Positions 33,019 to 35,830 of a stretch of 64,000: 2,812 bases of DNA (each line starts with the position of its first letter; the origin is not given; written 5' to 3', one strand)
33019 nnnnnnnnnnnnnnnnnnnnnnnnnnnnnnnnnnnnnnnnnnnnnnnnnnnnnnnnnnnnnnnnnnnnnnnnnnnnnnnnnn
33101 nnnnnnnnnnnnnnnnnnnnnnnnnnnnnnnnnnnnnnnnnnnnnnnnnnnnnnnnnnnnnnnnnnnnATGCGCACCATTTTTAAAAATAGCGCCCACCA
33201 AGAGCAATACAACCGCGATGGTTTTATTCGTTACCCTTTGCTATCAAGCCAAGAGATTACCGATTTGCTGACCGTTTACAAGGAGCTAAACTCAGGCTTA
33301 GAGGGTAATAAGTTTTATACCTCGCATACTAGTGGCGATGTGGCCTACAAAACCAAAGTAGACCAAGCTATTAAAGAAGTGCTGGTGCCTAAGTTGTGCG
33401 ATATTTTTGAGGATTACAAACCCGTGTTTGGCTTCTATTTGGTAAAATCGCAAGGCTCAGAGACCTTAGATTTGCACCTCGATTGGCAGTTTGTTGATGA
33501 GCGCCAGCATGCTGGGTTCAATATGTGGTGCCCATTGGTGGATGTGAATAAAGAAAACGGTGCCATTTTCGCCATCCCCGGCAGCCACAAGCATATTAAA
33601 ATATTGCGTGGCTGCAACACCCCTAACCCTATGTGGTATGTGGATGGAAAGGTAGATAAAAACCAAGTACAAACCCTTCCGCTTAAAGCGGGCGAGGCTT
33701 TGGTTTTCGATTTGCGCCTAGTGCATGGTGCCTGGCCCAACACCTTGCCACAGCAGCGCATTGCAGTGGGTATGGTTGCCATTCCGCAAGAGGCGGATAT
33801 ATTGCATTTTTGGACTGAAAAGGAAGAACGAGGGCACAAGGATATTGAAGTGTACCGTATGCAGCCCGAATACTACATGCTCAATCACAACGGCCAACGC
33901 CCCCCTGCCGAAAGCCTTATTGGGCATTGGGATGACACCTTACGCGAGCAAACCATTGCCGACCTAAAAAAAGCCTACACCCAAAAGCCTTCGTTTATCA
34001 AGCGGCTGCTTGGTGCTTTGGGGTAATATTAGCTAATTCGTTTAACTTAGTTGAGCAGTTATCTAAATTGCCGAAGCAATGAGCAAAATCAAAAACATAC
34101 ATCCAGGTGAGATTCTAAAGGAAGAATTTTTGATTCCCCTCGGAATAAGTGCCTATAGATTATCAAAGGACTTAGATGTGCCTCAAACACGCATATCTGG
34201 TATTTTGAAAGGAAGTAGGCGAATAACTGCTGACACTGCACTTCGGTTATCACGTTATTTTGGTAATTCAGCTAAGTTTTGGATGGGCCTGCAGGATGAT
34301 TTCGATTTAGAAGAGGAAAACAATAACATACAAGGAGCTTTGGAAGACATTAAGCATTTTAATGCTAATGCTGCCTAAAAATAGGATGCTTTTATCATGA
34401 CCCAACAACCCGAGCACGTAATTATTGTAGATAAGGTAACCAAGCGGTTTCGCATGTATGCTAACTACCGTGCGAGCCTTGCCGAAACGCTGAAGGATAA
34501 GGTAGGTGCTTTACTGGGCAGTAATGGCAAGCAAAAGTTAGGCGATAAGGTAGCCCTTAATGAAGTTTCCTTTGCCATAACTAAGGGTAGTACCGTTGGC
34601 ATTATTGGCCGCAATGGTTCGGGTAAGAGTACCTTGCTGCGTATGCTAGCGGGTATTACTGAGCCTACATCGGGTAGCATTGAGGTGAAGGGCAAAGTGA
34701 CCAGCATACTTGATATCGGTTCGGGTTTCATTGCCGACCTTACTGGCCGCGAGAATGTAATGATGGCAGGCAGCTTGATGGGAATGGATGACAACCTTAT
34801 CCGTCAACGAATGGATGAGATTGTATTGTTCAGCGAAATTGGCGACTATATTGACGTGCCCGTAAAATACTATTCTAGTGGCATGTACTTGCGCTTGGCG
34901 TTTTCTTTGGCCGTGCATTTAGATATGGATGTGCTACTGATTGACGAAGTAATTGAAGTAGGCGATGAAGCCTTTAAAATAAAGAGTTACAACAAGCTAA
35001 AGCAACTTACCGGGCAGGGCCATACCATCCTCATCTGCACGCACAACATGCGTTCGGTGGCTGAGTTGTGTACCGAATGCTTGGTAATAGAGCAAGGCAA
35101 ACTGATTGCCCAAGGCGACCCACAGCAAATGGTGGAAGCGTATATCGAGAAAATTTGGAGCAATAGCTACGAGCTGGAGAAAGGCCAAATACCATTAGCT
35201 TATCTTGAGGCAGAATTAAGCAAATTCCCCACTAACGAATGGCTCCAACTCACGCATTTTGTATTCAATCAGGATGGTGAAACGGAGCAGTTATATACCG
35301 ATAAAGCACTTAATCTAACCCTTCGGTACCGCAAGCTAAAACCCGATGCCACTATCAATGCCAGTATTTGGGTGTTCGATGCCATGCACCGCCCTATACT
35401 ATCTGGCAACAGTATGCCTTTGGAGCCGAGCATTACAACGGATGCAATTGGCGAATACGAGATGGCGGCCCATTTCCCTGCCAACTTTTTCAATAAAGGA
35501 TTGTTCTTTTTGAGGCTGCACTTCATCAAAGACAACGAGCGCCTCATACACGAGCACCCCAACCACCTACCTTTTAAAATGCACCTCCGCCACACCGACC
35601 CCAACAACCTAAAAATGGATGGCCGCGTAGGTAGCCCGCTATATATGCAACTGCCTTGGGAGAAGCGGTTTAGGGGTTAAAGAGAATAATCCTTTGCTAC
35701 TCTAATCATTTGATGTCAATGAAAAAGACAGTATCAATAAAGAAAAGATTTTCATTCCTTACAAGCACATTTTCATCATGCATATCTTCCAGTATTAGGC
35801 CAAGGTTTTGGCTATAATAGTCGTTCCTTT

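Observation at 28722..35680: Polysaccharide-type ABC exporter whose Wzm and Wzt genes are split by a methyltransferase and four PhyH-like oxygenase domains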

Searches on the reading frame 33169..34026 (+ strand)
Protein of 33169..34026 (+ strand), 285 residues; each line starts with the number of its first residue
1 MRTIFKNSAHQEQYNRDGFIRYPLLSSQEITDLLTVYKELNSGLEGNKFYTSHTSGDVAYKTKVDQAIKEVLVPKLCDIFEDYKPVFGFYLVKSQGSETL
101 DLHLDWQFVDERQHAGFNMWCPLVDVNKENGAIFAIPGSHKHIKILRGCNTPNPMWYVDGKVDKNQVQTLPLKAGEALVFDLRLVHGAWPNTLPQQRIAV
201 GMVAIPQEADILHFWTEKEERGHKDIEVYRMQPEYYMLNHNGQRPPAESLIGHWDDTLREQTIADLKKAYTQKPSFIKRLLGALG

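Call 3: search_protein_families(library=pfam, proteins=[window:33169-34026:+], max_evalue=0.01)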
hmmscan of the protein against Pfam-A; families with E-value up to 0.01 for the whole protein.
window:33169-34026:+ (285 aa): 1 family
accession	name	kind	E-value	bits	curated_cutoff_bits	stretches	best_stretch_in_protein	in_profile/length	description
PF05721.19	PhyH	-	2.3e-19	71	22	1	52-198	59-212/213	Phytanoyl-CoA dioxygenase (PhyH)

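Call 4: search_protein_families(library=ncbifam, proteins=[window:33169-34026:+], max_evalue=0.01)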
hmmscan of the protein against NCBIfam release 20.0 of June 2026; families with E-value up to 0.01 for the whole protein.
window:33169-34026:+ (285 aa): 3 families
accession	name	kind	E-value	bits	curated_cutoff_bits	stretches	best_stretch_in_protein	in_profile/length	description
TIGR04324.1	SpoChoClust_2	subfamily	4.6e-06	26.4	150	1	97-200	108-208/248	sporadic carbohydrate cluster 2OG-Fe(II) oxygenase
TIGR01762.1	chlorin-enz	subfamily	3.5e-05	23.3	226.3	0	161-204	202-244/288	chlorinating enzyme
TIGR02408.1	ectoine_ThpD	equivalog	0.00021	20.7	336.5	0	161-203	204-246/277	ectoine hydroxylase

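Call 15: search_solved_structures(query=window:33169-34023:+, max_evalue=0.01)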
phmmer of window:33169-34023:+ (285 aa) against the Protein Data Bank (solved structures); distinct sequences matched with E-value up to 0.01: 5.
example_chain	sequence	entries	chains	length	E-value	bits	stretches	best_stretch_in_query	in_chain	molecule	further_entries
4xab_A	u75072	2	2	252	1.6e-06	30.8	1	77-210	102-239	EvdO2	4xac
9c9n_A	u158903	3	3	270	7.4e-06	28.5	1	87-200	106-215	Fe/2-OG dependent dioxygenase MysH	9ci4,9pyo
9pze_A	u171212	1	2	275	7.7e-06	28.5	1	87-200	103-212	Fe/2-OG dependent dioxygenase MysH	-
5ep9_A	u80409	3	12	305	0.00034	23.1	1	114-204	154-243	SnoN,Epimerase SnoN | SnoN,SnoN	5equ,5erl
4xaa_A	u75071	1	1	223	0.006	19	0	117-195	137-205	Putative oxygenase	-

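Call 76: search_solved_structures(query=A4, max_evalue=0.001)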
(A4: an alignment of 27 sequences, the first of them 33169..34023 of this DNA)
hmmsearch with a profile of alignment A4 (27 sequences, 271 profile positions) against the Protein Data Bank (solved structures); distinct sequences matched with E-value up to 0.001: 44.
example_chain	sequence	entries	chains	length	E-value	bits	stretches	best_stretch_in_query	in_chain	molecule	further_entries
9pze_A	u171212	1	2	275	4.7e-17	65.2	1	14-217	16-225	Fe/2-OG dependent dioxygenase MysH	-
9c9n_A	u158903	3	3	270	4.7e-17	65.1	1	14-209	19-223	Fe/2-OG dependent dioxygenase MysH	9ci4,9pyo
5epa_A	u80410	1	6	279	8.1e-17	64.4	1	11-209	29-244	SnoK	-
2opw_A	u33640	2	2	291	4.9e-16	61.8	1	81-205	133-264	PHYHD1 protein | Phytanoyl-CoA dioxygenase domain-containing protein 1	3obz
2a1x_A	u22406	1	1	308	4.8e-15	58.6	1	118-236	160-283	Phytanoyl-CoA dioxygenase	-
6zyk_A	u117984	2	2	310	5e-12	48.7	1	88-203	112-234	Monooxygenase | Uncharacterized protein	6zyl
5ep9_A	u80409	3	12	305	7.4e-12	48.1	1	11-206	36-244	SnoN,Epimerase SnoN | SnoN,SnoN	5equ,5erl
4xab_A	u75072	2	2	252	3.1e-11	46.1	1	86-208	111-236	EvdO2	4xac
2rdn_A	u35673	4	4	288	8.7e-10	41.3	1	102-199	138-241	1-deoxypentalenic acid 11-beta hydroxylase; Fe(II)/alpha-ketoglutarate dependent hydroxyla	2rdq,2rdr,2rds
8zyb_E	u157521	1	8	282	1.2e-09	40.9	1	118-221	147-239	DhiD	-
5nch_A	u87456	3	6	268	4.7e-09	38.9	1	12-198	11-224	Leucine hydroxylase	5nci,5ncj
4mhr_A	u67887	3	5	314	4.8e-08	35.6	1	115-201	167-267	Ectoine hydroxylase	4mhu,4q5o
4xaa_A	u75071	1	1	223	7.3e-08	35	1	90-203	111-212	Putative oxygenase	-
3emr_A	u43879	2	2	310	1.3e-07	34.2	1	10-204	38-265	EctD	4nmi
6ec3_A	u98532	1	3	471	4e-07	32.6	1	91-203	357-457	Methyltransferase domain-containing protein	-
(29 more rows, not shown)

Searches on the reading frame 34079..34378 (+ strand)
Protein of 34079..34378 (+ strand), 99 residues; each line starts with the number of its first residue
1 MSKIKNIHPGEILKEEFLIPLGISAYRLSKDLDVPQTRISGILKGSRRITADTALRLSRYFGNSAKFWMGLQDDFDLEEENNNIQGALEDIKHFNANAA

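Call 3: search_protein_families(library=pfam, proteins=[window:34079-34378:+], max_evalue=0.01)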
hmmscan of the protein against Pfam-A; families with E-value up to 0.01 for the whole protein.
window:34079-34378:+ (99 aa): 3 families
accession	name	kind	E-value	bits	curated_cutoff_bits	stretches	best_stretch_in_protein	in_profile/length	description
PF01381.28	HTH_3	-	4.7e-08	33.4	23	1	17-64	4-51/55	Helix-turn-helix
PF12844.13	HTH_19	-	0.0032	17.8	30.2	1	21-66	11-56/64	Helix-turn-helix domain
PF13443.12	HTH_26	-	0.0039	17.9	22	1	17-62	5-51/63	Cro/C1-type HTH DNA-binding domain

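Call 4: search_protein_families(library=ncbifam, proteins=[window:34079-34378:+], max_evalue=0.01)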
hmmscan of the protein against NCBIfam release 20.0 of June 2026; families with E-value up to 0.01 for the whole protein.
window:34079-34378:+ (99 aa): 1 family
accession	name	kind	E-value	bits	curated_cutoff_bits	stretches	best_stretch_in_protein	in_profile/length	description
TIGR02607.1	antidote_HigA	equivalog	5.4e-31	106.3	47.7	1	4-81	2-79/81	HigA family addiction module antitoxin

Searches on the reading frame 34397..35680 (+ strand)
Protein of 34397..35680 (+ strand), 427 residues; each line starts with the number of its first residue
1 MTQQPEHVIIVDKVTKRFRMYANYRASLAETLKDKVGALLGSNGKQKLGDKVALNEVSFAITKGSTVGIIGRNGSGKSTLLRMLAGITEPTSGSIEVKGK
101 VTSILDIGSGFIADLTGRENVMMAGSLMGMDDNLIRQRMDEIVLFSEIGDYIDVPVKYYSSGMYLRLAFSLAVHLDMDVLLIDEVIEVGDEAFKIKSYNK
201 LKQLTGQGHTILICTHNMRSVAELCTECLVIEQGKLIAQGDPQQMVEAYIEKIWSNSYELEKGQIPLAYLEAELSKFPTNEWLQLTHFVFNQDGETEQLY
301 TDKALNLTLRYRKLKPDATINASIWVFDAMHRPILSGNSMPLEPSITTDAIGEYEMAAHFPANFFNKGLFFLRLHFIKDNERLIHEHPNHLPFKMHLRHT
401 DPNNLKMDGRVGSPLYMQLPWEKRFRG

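Call 3: search_protein_families(library=pfam, proteins=[window:34397-35680:+], max_evalue=0.01)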
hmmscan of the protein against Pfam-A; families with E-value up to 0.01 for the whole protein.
window:34397-35680:+ (427 aa): 3 families
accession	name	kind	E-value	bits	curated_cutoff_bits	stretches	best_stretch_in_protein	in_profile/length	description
PF00005.33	ABC_tran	-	1.2e-18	68.5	25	1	54-185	1-135/137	ABC transporter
PF13304.12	AAA_21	-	5e-05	23.9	27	1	68-87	3-22/304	AAA domain, putative AbiEii toxin, Type IV TA system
PF13555.12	AAA_29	-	0.0018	18.4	27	1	60-81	18-39/61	P-loop containing region of AAA domain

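Call 4: search_protein_families(library=ncbifam, proteins=[window:34397-35680:+], max_evalue=0.01)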
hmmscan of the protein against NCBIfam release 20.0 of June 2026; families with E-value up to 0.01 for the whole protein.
window:34397-35680:+ (427 aa): 186 families (the best 25 are shown)
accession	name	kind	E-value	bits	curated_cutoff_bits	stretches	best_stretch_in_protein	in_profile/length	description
NF010065.0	PRK13545.1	equivalog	8.4e-56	189.8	538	1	11-251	7-236/549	teichoic acids export protein ATP-binding subunit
NF050108.1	galactan_ABC_ATP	equivalog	7.1e-52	176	400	1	17-250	9-241/244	galactan export ABC transporter ATP-binding subunit Wzt/RfbE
NF010066.0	PRK13546.1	equivalog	9e-51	172.8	320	1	9-251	5-236/264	teichoic acids export ABC transporter ATP-binding subunit TagH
TIGR01188.1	drrA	subfamily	3e-37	128.6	312.45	1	48-247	3-213/302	daunorubicin resistance ABC transporter, ATP-binding protein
NF010060.0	PRK13537.1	equivalog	3.6e-35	121.4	521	1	43-250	20-238/314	nodulation factor ABC transporter ATP-binding protein NodI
NF010059.0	PRK13536.1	equivalog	2.1e-31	108.9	549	1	44-250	49-266/342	nodulation factor ABC transporter ATP-binding protein NodI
TIGR01288.1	nodI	equivalog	2.2e-31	109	424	1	45-250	11-227/303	nodulation factor ABC transporter ATP-binding protein NodI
TIGR04521.1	ECF_ATPase_2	equivalog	1.7e-26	93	330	2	50-101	17-68/279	energy-coupling factor transporter ATPase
TIGR04520.1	ECF_ATPase_1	equivalog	1.5e-24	86.8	315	2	50-102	14-66/269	energy-coupling factor transporter ATPase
TIGR00968.1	3a0106s01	subfamily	5e-24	85.1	342.75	1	43-248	5-221/237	sulfate ABC transporter ATP-binding protein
NF033858.1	ABC2_perm_RbbA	equivalog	6.2e-24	84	1050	1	37-249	265-488/909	ribosome-associated ATPase/putative transporter RbbA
TIGR03522.1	GldA_ABC_ATP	equivalog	1.4e-22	80.5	402.6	1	47-249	11-223/301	gliding motility-associated ABC transporter ATP-binding subunit GldA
TIGR03375.1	type_I_sec_LssB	subfamily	2e-22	79.3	693.1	2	51-100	480-529/696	type I secretion system permease/ATPase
TIGR03740.1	galliderm_ABC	subfamily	2.3e-22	79.8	309.75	1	45-244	7-210/223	lantibiotic protection ABC transporter ATP-binding subunit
TIGR01166.1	cbiO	subfamily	1.6e-21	76.7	211.8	2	52-101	6-55/190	cobalt ABC transporter, ATP-binding protein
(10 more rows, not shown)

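Call 16: search_solved_structures(query=window:34397-35677:+, max_evalue=0.001)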
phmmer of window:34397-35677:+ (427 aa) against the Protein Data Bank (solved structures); distinct sequences matched with E-value up to 0.001: 500 (the best 60 are shown).
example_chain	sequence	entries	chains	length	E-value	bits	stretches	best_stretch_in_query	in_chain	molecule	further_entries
6amx_A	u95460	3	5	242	2e-51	178.9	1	54-251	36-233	ABC transporter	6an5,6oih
8dku_A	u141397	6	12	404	3.9e-51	178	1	54-253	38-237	ABC transporter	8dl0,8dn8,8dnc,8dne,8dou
6m96_A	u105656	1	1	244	5.3e-51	177.5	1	54-251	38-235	ABC transporter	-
7k2t_A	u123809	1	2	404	1e-50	176.6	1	54-253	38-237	ABC transporter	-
6jbh_A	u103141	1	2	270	2.3e-48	168.9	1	6-252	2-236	TarH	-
7dd0_A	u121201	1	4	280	4e-44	154.9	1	52-256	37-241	Teichoic acids export ATP-binding protein TagH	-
9qhw_C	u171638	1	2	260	4.2e-43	151.5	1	24-249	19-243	ABC transporter ATP-binding protein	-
9qfx_C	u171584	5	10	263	4.3e-43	151.5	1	24-249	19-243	ABC transporter ATP-binding protein | Probable o-antigen/lipopolysaccharide transport ATP-binding protein ABC transporter RfbE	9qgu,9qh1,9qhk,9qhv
9qhx_C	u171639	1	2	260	1.1e-42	150.2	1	24-249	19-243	ABC transporter ATP-binding protein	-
9qhj_C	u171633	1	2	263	1.1e-42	150.1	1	24-249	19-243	Probable o-antigen/lipopolysaccharide transport ATP-binding protein ABC transporter RfbE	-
9cfl_B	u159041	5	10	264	5.2e-39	138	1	12-249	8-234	Teichoic acids export ATP-binding protein TagH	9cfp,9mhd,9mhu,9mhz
8tsi_A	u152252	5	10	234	1e-35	127.2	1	53-249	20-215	ABC transporter ATP-binding protein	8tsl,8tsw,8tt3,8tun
8tsh_A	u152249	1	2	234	2.6e-35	125.8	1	53-249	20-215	ABC transporter ATP-binding protein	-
7w01_A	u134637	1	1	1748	9.6e-23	84.5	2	52-247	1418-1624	Phospholipid-transporting ATPase ABCA3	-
8edw_A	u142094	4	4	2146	2.7e-22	83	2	53-245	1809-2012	Phospholipid-transporting ATPase ABCA7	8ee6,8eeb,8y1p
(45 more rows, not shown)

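Call 23: find_homologous_proteins(query=window:34397-35677:+, max_evalue=1e-20)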
Query window:34397-35677:+ (427 aa): 7997 proteins with E <= 1e-20 among 8000 candidates; the best 120 are listed.
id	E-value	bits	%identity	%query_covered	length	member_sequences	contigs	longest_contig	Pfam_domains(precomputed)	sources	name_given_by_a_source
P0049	1.2e-286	969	100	100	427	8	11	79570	PF00005.34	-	-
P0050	4.5e-259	878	90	100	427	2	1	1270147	PF00005.34,PF13304.13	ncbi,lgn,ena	-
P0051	3.6e-251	852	88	100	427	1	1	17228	PF00005.34,PF13304.13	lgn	-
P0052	3.6e-245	832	87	100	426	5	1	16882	PF00005.34,PF13304.13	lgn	-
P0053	6.3e-212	722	74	99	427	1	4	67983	PF00005.34,PF13304.13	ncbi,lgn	-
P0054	1.9e-196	671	69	99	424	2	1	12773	PF00005.34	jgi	-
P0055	5.6e-180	617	63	99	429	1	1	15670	PF00005.34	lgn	-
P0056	6.6e-164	564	58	99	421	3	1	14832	PF00005.34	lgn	-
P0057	7.3e-162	558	58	99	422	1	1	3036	PF00005.34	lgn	-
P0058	1.5e-97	346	-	-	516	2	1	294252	PF00005.34,PF13555.13,PF13401.13,PF13166.13,PF13304.13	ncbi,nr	ncbi:ABC transporter ATP-binding protein [Ornithinibacillus halotolerans]|nr:ABC transporter ATP-bin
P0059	4.9e-77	278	36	94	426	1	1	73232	PF00005.34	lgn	-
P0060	3.0e-68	249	39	75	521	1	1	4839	PF00005.34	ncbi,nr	ncbi:MAG TPA: ABC transporter ATP-binding protein [Chitinophagales bacterium]|nr:ABC transporter ATP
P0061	9.5e-68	248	36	91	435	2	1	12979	PF00005.34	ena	-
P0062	2.1e-65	240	45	57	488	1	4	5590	PF00005.34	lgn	-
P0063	2.2e-65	240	37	88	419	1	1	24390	PF00005.34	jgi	jgi:lipopolysaccharide transport system ATP-binding protein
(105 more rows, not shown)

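Call 35: predict_structure(alignment_id=A1)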
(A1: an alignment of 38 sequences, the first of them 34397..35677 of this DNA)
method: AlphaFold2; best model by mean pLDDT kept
length: 427 residues; sequences in the alignment: 38
mean_pLDDT: 82.6   pTM: 0.68
mean pLDDT of the five models: 82.6, 82.2, 80.5, 80.3, 79.9
residues with pLDDT >= 90: 162; 70-90: 200; 50-70: 39; < 50: 26
segments of 3 or more residues with pLDDT < 50: 23-28, 40-46, 405-413
pLDDT, mean of each block of 10 residues (from residue 1): 79 90 50 54 53 93 95 90 91 94 70 87 84 90 91 90 86 90 80 88 93 88 92 93 87 68 72 80 92 89 92 90 87 83 79 94 83 88 83 80 50 59 88
secondary structure, 60 per line:
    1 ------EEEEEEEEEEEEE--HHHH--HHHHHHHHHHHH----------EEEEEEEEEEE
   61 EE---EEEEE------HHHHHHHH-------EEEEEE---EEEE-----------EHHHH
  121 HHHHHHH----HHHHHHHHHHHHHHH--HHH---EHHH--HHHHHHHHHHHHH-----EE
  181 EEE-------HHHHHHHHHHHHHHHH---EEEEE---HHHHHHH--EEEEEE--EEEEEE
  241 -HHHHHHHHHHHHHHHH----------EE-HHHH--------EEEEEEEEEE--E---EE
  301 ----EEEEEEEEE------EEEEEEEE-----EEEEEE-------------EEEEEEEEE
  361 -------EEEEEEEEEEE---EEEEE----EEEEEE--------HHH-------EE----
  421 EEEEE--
elements in order: E7-19 H22-25 H28-39 E50-62 E66-70 H77-84 E92-97 E101-104 H117-127 H132-146 H161-173 E179-183 H191-206 E210-214 H218-224 E227-232 E235-240 H242-257 H271-274 E283-292 E305-313 E320-327 E333-338 E352-360 E368-378 E382-386 E391-396 E421-425

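Call 38: fold_search(model_id=the predicted structure, library=pdb)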
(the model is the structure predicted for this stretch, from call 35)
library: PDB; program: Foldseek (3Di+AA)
matches with E <= 10: 1919; with E <= 0.001: 1246
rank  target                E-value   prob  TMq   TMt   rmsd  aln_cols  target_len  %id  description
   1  7k2t_C                5.1e-34  1.00  0.53  0.61  11.3       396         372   27  Mg2+/ATP-bound structure of the full-length WzmWzt O antigen ABC transporter in lipid nanodiscs (released 2021-01-13)
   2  7k2t_A                1.7e-33  1.00  0.52  0.60  11.3       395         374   28  Mg2+/ATP-bound structure of the full-length WzmWzt O antigen ABC transporter in lipid nanodiscs (released 2021-01-13)
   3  8dne_A                1.4e-32  1.00  0.53  0.61  10.7       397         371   27  CryoEM structure of the A.aeolicus WzmWzt transporter bound to ATP (released 2022-09-21)
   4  8dku_A                2.7e-32  1.00  0.54  0.57  11.0       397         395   28  CryoEM structure of the A. aeolicus WzmWzt transporter bound to the native O antigen (released 2022-09-21)
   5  8dl0_A                5.2e-32  1.00  0.51  0.57  11.7       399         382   27  CryoEM structure of the nucleotide-free and open channel A.aeolicus WzmWzt transporter (released 2022-09-21)
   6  8dne_C                5.5e-32  1.00  0.53  0.60  10.9       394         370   28  CryoEM structure of the A.aeolicus WzmWzt transporter bound to ATP (released 2022-09-21)
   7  8dl0_C                1.3e-31  1.00  0.50  0.56  12.3       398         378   28  CryoEM structure of the nucleotide-free and open channel A.aeolicus WzmWzt transporter (released 2022-09-21)
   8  9cfl_B                1.1e-25  1.00  0.50  0.79   4.1       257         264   33  Cryo-EM structure of S. aureus TarGH in complex with ATP-gamma-S (released 2025-04-23)
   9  9a4o_B                2.7e-25  1.00  0.52  0.42  39.3       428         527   24  Integrative model of IF2-TAGH by crosslinking MS and deep learning (released 2024-09-18)
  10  6amx                  1.1e-24  1.00  0.49  0.83   3.8       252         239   35  Crystal Structure of Nucelotide Binding Domain of O-antigen polysaccharide ABC-transporter (released 2017-11-29)
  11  6m96_A                2.7e-24  1.00  0.50  0.87   3.9       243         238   36  ATP-bound conformation of the WzmWzt O antigen ABC transporter (released 2019-03-06)
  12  6an5_B                1.2e-23  1.00  0.49  0.83   3.6       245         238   36  Crystal Structure of The Nucelotide Binding Domain of an O-antigen polysaccharide ABC-transporter (released 2017-11-29)
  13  7dd0_B                1.2e-23  1.00  0.52  0.84   3.0       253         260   35  Crystal structure of the N-terminal domain of TagH from Bacillus subtilis (released 2020-12-23)
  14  7dd0_C                6.7e-23  1.00  0.50  0.83   2.5       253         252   34  Crystal structure of the N-terminal domain of TagH from Bacillus subtilis (released 2020-12-23)
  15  6oih_A                1.6e-22  1.00  0.49  0.84   3.8       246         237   35  Crystal structure of O-antigen polysaccharide ABC-transporter (released 2019-04-17)
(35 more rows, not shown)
